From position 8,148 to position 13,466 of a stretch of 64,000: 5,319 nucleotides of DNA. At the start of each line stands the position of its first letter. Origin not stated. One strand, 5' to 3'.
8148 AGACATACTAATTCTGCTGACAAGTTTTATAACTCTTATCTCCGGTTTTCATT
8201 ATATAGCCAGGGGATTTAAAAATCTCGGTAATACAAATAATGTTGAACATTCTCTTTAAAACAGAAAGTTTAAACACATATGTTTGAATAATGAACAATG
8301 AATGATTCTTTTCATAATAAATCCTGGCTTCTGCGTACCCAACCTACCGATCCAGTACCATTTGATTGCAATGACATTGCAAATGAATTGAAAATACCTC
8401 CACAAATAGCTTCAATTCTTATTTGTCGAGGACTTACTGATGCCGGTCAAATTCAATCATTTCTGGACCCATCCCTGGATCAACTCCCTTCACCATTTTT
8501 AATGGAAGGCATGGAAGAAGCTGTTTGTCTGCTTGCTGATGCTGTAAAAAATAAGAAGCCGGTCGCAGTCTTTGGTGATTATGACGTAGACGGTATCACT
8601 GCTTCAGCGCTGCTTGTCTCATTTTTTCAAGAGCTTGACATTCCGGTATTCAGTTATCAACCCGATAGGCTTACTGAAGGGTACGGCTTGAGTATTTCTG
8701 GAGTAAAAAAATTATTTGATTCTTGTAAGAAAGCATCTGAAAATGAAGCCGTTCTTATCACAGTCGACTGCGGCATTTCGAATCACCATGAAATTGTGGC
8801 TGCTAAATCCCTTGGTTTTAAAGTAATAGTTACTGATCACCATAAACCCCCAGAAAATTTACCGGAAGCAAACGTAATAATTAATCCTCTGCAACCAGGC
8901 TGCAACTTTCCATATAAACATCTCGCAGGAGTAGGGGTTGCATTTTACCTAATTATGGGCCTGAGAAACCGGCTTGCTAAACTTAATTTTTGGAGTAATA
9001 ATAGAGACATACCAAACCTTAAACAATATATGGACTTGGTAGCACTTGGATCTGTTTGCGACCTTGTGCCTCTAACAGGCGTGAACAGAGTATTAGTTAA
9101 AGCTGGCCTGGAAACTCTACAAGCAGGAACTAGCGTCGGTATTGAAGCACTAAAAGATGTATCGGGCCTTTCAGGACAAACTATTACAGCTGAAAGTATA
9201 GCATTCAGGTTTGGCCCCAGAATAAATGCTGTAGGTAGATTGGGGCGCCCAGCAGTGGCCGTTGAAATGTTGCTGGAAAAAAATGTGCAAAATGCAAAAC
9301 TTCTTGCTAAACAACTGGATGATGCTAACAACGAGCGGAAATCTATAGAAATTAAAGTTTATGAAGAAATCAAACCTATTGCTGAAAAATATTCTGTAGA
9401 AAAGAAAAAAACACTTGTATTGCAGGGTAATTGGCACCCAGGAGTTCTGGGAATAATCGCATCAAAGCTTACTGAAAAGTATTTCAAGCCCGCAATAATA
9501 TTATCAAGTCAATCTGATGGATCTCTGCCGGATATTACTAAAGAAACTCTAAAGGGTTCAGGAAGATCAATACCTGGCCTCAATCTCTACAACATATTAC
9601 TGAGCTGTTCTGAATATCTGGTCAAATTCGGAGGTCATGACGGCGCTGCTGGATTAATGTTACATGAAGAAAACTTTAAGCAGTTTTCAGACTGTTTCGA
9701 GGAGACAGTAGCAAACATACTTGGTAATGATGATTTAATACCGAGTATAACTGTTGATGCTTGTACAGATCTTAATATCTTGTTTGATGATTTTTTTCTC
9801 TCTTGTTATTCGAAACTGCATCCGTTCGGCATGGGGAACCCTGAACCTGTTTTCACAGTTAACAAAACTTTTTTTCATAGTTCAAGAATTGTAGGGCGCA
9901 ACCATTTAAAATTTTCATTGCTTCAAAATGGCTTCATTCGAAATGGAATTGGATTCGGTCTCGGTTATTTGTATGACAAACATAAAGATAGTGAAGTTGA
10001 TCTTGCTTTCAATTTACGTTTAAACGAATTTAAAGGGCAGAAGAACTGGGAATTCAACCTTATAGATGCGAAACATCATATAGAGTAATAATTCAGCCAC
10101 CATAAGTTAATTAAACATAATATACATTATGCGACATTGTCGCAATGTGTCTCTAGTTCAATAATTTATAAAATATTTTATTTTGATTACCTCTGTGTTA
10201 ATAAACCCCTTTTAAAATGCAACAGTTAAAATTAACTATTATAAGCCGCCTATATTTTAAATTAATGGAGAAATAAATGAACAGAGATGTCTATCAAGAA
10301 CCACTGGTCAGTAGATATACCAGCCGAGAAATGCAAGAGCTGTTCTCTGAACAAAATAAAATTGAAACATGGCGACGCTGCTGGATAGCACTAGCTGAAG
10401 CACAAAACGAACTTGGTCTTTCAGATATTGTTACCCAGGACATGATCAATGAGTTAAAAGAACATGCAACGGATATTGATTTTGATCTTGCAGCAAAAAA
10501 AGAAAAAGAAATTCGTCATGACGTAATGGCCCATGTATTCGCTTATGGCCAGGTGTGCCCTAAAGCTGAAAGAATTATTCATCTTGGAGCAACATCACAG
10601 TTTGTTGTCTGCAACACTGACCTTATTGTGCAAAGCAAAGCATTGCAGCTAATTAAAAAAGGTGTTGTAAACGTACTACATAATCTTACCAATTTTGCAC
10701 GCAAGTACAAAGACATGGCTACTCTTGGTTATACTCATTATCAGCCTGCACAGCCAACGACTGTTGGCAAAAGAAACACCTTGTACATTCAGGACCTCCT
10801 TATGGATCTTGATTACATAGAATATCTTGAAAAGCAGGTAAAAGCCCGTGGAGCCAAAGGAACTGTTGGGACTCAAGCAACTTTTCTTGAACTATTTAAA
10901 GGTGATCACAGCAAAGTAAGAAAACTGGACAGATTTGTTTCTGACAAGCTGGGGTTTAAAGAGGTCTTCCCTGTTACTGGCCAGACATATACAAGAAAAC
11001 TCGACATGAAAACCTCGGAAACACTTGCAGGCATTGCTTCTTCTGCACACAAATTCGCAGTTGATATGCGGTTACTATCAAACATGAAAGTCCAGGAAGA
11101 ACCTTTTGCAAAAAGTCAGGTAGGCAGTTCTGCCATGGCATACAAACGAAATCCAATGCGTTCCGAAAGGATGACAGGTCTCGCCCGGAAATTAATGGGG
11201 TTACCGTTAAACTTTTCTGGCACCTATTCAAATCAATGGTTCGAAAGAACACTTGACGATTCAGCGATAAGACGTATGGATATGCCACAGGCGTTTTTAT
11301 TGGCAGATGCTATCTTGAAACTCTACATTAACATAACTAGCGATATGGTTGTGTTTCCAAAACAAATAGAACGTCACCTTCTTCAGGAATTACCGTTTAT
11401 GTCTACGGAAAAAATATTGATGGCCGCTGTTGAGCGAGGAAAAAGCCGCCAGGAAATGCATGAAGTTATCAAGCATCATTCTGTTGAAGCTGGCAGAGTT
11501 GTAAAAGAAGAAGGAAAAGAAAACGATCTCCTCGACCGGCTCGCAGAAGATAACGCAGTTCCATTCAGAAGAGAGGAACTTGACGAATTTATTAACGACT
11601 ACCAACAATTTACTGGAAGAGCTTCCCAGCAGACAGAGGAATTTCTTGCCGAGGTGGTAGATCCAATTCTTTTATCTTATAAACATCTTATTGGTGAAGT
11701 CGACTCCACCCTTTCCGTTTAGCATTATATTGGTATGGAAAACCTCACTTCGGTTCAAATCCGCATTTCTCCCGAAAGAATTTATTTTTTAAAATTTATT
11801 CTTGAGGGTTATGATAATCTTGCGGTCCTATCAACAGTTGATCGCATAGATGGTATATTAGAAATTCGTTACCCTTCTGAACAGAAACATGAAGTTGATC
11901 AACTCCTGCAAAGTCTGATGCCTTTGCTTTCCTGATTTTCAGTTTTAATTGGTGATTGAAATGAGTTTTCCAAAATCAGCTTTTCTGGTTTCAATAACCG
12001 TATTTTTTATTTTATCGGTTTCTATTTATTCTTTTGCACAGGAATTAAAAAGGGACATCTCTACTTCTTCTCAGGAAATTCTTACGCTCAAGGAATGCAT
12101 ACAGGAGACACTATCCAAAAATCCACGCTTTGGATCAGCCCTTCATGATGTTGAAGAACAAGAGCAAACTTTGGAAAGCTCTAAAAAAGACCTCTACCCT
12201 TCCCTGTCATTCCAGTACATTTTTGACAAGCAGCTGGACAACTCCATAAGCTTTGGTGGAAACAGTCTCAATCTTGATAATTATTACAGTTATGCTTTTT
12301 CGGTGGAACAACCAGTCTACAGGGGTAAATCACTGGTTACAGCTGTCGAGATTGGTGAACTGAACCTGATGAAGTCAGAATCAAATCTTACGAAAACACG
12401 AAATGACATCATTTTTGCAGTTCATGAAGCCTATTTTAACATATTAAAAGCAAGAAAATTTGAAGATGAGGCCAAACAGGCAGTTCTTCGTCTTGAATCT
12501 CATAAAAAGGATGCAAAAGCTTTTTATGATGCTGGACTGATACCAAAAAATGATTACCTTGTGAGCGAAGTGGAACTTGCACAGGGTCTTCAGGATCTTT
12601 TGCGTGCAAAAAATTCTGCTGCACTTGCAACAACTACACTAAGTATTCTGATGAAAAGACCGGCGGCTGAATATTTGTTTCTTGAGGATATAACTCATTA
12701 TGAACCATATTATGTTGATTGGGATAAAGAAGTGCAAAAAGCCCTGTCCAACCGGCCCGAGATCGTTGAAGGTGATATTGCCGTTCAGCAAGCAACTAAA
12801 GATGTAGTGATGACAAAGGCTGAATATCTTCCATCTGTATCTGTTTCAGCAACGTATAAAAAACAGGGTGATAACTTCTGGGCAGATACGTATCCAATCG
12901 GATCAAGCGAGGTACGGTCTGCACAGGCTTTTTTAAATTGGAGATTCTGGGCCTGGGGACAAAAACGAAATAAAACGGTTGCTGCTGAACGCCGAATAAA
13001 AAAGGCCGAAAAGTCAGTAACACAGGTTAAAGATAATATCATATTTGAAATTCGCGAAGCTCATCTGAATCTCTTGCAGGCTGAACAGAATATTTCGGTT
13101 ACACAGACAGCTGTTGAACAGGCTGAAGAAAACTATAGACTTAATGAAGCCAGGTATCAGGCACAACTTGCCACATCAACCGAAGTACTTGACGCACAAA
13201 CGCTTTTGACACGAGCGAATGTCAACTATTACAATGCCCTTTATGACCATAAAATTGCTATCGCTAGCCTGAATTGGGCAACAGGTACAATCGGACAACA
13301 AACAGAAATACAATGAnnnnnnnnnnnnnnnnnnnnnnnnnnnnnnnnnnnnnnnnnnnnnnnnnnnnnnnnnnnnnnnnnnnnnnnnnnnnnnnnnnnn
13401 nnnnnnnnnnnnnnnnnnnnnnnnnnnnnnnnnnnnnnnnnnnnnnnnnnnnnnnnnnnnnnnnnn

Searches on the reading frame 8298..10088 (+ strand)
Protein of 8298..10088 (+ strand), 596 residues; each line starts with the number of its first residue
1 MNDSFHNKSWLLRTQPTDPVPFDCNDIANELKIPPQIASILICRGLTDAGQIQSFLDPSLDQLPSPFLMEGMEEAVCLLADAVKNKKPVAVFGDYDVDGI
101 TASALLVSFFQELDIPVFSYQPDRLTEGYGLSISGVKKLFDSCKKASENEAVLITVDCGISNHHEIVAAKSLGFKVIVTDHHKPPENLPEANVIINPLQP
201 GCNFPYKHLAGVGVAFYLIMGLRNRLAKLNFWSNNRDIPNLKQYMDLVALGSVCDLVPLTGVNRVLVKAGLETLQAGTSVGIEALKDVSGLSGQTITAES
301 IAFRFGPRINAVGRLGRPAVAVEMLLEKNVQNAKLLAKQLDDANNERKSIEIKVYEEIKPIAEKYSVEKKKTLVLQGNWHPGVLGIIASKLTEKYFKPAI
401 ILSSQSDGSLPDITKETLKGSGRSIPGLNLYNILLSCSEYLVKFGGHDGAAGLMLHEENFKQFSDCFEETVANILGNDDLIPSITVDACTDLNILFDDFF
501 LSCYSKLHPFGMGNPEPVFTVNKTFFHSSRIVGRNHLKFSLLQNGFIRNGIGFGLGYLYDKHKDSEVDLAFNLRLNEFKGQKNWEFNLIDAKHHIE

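Call 45: search_protein_families(library=ncbifam, proteins=[window:8298-10088:+], max_evalue=1e-10)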
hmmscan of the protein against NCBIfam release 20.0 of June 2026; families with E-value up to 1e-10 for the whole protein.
window:8298-10088:+ (596 aa): 3 families
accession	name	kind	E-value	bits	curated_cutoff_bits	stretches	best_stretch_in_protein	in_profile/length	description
TIGR00644.1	recJ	equivalog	1.6e-154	515.2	396.9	1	34-585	2-540/546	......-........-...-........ exonuclease RecJ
NF008290.0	PRK11070.1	equivalog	1.5e-111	373.7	900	1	32-585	21-568/577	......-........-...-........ exonuclease RecJ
NF053576.1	RecJ_archaeal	equivalog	2.9e-22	79.1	360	1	79-272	4-170/452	RecJ family nuclease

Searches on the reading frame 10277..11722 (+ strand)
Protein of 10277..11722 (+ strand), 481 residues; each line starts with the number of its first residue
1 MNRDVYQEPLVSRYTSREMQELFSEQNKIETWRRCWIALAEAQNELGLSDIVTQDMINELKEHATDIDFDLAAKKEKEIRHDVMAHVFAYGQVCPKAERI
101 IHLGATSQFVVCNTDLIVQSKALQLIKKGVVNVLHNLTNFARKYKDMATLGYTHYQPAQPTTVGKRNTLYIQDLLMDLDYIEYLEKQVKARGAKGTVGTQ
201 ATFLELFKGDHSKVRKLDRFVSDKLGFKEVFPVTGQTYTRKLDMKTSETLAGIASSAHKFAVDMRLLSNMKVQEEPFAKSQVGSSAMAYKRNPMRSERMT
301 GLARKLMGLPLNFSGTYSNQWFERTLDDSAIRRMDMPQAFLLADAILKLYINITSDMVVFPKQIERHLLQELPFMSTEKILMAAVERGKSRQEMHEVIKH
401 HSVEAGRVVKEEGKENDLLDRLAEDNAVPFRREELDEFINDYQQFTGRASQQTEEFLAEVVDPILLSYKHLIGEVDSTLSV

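Call 45: search_protein_families(library=ncbifam, proteins=[window:10277-11722:+], max_evalue=1e-10)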
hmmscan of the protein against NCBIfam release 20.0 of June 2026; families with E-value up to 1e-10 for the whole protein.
window:10277-11722:+ (481 aa): 8 families
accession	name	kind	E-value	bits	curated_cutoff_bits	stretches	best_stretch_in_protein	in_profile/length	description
TIGR00928.1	purB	equivalog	4.5e-117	391.5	326.2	1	11-456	2-435/436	adenylosuccinate lyase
TIGR02426.1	protocat_pcaB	equivalog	5.9e-31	107.6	355.75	1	15-308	7-290/338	3-carboxy-cis,cis-muconate cycloisomerase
NF052536.2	CoM_syn_XcbD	exception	8e-31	107.2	600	1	14-450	14-436/443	3-sulfopropionylcysteine synthase XcbD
NF006500.1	PRK08937.2-4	subfamily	1.9e-29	102.8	626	1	13-459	13-445/448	adenylosuccinate lyase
NF006554.0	PRK09053.1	equivalog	7.1e-27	94.3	595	1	14-459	13-447/453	3-carboxy-cis,cis-muconate cycloisomerase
NF006764.0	PRK09285.1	equivalog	1.6e-23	82.8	446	1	38-333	46-344/456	adenylosuccinate lyase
NF004631.0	PRK05975.1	equivalog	5.3e-23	81.6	371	1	4-304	4-293/352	3-carboxy-cis,cis-muconate cycloisomerase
NF052556.1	NtrsucLyaStm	equivalog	1e-17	64.2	650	1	37-296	45-310/466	nitrosuccinate lyase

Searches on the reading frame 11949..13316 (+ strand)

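Call 45: search_protein_families(library=ncbifam, proteins=[window:11949-13316:+], max_evalue=1e-10)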
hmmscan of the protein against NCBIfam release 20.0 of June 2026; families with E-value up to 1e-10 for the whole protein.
window:11949-13316:+ (455 aa): 3 families
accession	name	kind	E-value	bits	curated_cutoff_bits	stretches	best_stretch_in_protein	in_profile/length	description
TIGR01844.1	type_I_sec_TolC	subfamily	5.4e-37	127.8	225.15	1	45-452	3-404/414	TolC family outer membrane protein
TIGR01845.1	outer_NodT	subfamily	1.9e-18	66.5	210.05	1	47-442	59-454/460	efflux transporter outer membrane subunit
NF052390.1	efflux_OMP_AbuO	equivalog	9.1e-14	51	700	1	118-451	105-436/447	multidrug efflux outer membrane protein AbuO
